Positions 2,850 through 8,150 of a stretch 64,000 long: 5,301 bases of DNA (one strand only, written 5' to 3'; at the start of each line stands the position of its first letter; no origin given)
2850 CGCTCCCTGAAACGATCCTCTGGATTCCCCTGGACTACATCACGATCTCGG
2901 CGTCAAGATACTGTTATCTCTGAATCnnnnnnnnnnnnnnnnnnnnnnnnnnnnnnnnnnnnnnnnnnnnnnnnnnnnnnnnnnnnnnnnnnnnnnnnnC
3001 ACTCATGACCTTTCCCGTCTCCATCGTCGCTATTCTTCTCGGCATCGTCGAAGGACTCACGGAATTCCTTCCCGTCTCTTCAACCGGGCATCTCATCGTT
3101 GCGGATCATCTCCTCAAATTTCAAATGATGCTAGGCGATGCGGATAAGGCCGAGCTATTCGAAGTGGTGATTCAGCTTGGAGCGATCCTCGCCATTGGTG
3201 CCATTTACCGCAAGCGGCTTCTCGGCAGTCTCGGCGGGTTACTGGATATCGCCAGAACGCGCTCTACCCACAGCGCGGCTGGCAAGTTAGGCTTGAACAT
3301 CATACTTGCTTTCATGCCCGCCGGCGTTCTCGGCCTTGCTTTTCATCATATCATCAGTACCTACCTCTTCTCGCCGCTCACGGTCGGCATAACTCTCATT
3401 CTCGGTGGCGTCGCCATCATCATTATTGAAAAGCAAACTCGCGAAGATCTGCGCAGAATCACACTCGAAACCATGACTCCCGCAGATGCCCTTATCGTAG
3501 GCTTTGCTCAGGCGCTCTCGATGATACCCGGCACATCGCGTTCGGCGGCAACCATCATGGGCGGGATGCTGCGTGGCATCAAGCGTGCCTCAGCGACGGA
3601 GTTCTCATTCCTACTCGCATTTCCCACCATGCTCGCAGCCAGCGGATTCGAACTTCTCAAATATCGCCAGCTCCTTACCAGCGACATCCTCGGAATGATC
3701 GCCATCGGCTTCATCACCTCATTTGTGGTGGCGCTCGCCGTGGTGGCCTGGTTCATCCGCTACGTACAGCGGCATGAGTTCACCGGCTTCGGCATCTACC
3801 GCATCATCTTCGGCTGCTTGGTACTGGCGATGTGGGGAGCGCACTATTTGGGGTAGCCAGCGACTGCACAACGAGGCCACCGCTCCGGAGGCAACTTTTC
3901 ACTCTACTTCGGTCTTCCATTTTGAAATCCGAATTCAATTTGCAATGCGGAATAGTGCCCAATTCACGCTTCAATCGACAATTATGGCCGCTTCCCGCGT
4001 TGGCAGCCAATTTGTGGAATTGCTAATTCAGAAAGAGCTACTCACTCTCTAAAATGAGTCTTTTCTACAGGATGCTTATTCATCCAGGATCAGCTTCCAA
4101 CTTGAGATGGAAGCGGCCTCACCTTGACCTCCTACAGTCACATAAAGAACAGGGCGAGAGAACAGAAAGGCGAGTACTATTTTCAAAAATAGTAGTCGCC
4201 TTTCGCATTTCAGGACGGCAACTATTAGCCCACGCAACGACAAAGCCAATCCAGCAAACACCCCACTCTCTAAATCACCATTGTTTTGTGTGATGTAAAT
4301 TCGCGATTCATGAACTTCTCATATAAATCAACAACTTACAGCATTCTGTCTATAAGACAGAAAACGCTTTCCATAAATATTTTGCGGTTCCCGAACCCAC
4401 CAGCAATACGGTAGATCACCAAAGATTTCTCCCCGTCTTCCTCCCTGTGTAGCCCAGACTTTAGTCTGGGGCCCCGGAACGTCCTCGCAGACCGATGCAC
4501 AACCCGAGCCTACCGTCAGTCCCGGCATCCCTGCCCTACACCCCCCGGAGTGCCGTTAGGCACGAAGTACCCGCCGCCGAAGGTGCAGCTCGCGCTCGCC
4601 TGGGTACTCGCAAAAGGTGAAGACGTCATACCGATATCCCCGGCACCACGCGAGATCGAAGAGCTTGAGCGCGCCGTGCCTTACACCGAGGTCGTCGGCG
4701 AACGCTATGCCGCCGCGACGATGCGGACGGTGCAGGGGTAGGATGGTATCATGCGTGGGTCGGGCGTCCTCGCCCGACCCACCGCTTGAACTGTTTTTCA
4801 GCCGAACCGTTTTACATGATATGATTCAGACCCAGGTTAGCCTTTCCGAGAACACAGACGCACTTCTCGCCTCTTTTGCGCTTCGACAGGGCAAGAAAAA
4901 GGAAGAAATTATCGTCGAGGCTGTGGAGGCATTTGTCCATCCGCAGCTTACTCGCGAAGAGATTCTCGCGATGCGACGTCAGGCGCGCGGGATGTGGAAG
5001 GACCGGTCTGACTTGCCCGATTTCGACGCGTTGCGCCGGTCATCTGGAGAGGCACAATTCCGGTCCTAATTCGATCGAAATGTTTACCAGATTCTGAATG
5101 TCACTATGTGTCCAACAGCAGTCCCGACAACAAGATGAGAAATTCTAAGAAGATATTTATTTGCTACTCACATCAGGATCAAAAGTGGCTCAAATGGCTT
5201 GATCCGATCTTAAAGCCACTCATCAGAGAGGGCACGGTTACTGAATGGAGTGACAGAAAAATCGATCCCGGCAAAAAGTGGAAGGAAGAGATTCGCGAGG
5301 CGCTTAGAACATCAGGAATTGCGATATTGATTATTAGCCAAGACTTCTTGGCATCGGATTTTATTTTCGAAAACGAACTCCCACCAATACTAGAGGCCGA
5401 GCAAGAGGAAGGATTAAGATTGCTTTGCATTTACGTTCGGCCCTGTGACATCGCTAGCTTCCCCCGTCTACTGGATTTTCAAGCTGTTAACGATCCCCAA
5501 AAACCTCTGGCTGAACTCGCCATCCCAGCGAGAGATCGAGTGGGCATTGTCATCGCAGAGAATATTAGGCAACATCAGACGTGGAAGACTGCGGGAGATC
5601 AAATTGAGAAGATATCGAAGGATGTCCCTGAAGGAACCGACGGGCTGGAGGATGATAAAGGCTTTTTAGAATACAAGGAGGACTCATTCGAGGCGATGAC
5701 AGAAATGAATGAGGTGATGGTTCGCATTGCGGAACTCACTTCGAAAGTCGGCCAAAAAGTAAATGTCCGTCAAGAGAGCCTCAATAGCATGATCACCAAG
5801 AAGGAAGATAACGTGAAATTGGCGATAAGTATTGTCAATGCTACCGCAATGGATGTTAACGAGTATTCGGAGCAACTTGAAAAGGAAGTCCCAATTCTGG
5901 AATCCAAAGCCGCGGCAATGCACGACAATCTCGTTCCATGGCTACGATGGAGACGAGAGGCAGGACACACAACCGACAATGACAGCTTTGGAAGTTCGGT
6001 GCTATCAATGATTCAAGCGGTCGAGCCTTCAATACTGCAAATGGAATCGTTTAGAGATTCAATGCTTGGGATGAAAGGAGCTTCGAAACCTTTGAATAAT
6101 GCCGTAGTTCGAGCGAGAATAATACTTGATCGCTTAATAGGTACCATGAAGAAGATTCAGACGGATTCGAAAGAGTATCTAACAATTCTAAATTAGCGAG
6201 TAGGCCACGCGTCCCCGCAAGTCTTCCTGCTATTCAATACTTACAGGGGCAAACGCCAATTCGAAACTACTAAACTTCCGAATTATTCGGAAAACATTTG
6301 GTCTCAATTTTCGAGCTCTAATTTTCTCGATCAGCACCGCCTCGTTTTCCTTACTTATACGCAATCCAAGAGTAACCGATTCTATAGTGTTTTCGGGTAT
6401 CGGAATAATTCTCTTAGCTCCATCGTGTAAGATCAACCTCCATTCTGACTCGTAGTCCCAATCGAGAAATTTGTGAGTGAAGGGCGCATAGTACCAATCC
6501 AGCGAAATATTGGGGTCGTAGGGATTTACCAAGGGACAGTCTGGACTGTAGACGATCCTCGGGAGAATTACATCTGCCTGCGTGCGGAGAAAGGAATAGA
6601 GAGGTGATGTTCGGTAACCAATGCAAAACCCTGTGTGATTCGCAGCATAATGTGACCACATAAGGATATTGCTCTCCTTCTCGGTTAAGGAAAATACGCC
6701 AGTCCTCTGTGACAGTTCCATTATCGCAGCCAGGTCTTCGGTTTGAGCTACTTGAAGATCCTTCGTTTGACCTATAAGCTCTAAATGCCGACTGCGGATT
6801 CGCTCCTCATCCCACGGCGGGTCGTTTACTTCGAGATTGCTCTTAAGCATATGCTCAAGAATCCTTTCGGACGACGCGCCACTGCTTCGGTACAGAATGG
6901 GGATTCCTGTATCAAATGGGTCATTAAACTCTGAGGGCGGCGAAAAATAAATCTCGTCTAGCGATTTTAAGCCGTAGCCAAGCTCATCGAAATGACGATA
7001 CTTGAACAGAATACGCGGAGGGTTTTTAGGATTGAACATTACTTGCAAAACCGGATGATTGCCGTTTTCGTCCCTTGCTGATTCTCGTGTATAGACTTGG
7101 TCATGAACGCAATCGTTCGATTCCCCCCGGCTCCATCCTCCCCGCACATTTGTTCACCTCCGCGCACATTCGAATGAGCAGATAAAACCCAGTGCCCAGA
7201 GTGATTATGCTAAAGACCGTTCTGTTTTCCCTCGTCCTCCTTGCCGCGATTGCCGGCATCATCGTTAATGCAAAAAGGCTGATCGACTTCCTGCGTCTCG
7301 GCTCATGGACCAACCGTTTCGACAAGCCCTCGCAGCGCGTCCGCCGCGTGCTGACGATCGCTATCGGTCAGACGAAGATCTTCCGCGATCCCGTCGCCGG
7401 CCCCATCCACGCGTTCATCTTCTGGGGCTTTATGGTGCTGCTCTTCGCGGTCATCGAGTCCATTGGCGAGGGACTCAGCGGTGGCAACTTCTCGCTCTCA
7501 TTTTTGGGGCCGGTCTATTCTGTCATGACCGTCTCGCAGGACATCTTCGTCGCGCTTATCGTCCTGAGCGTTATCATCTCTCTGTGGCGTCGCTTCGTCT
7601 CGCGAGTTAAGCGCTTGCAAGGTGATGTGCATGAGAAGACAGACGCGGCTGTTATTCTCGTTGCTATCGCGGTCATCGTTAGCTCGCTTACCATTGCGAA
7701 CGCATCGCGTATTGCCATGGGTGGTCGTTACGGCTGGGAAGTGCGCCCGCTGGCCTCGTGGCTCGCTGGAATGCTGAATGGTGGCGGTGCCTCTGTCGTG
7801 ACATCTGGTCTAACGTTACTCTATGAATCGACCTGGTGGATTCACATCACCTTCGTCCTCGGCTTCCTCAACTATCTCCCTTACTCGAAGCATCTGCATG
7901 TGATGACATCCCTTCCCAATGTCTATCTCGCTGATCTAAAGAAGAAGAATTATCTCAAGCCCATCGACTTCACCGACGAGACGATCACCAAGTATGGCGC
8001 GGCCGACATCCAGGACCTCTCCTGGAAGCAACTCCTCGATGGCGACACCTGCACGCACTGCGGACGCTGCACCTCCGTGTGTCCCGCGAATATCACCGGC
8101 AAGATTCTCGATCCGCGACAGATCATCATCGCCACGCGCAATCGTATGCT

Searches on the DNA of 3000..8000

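Call 43: search_rna_families(source=window, start=3000, end=8000, threshold=evalue, max_evalue=1)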
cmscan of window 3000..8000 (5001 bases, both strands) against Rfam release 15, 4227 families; matches with E-value up to 1: 0.
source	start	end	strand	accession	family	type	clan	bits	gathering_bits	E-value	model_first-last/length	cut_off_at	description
